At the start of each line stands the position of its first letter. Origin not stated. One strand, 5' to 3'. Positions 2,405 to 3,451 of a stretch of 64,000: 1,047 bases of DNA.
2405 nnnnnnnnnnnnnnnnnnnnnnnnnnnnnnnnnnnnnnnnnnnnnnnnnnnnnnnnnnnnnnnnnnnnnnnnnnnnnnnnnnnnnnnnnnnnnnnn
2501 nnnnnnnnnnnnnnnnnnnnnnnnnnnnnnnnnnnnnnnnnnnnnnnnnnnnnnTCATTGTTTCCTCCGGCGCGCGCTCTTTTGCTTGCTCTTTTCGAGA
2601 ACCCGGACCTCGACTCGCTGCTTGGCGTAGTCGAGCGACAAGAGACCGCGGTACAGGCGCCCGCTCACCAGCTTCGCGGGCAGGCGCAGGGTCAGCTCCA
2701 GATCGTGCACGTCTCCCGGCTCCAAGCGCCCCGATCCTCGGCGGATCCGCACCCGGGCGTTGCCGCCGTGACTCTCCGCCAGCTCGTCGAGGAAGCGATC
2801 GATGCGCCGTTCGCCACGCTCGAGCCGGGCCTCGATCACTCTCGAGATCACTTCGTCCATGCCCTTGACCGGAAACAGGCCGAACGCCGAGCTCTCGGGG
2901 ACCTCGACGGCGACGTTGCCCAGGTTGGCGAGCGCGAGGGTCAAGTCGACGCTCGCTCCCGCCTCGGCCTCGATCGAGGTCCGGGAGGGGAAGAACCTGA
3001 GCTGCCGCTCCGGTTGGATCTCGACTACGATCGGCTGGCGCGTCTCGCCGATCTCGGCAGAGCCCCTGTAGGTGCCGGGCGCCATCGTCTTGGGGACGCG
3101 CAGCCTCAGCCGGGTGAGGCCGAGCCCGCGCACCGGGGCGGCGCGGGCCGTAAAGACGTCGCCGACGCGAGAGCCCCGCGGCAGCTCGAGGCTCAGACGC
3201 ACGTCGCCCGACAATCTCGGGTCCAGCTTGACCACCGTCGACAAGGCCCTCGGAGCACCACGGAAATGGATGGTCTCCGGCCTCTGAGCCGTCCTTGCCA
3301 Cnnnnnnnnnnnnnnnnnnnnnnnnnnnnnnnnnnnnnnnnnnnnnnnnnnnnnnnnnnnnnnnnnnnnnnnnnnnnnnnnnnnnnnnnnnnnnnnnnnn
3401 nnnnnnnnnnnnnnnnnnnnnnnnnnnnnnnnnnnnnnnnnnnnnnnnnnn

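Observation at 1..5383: Eight-gene coupled operon: atypical ACP + KAS + five unassignable cytoplasmic proteins + polyprenyl synthase (candidate novel inclusion/scaffold system)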

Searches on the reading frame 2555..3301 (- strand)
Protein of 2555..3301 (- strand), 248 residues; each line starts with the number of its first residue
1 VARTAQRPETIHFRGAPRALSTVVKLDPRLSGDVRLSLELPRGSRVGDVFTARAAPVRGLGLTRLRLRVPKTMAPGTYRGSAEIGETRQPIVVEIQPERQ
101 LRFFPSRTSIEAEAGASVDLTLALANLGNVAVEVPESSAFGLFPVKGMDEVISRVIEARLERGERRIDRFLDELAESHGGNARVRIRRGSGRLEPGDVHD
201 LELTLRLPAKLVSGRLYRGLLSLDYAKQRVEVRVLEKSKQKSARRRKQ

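Call 9: search_protein_families(library=pfam, proteins=[window:2555-3301:-], max_evalue=1)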
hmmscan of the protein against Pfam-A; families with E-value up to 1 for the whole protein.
window:2555-3301:- (248 aa): 1 family
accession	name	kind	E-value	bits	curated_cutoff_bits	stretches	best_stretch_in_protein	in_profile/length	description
PF10633.15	NPCBM_assoc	-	0.17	12.5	24.4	0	112-133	1-22/78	NPCBM-associated, NEW3 domain of alpha-galactosidase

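Call 10: search_protein_families(library=ncbifam, proteins=[window:2555-3301:-], max_evalue=1)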
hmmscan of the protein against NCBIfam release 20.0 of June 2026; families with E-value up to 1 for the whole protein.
window:2555-3301:- (248 aa): 0 families

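Call 49: search_solved_structures(query=A5, max_evalue=1)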
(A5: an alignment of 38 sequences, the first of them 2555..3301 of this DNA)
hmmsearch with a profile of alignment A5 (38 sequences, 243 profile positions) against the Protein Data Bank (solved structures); distinct sequences matched with E-value up to 1: 6.
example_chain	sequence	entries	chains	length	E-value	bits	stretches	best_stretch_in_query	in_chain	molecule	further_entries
8k2j_A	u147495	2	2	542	0.056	15.9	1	16-85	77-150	Oligosaccharide/Monosaccharide-releasing beta-N-acetylgalactosaminidase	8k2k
11ll_Aa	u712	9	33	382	0.22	14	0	112-138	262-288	Particulate methane monooxygenase alpha subunit | particulate methane monooxygenase, B subunit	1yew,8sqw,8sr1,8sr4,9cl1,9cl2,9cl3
5l7v_A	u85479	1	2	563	0.26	13.7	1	48-84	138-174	glycoside hydrolase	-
3rgb_A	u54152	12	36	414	0.27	13.7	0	112-138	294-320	Methane monooxygenase subunit B2 | Particulate methane monooxygenase alpha subunit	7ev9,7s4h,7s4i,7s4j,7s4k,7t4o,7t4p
5l7r_A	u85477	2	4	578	0.27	13.7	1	48-84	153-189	glycoside hydrolase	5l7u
6k73_A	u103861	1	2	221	0.67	12.4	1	84-138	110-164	Colonization factor antigen I chaperone CfaA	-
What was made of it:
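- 2555..3301 (-): P2 (248 aa), basic. Two beta-sandwich-like regions; the second has an N-x-G-N motif and an inserted helical segment. The invariant residues are Met1, Gly, Pro and Asn only, which points to a structural role. No PDB hit (call 49).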

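Call 74: search_protein_families(library=phrogs, proteins=[window:2555-3301:-], max_evalue=0.01)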
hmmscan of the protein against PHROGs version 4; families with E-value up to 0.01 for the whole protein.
window:2555-3301:- (248 aa): 0 families

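Call 75: search_protein_families(library=padloc, proteins=[window:2555-3301:-], max_evalue=0.01)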
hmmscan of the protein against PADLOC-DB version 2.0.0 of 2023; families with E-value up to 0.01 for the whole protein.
window:2555-3301:- (248 aa): 0 families
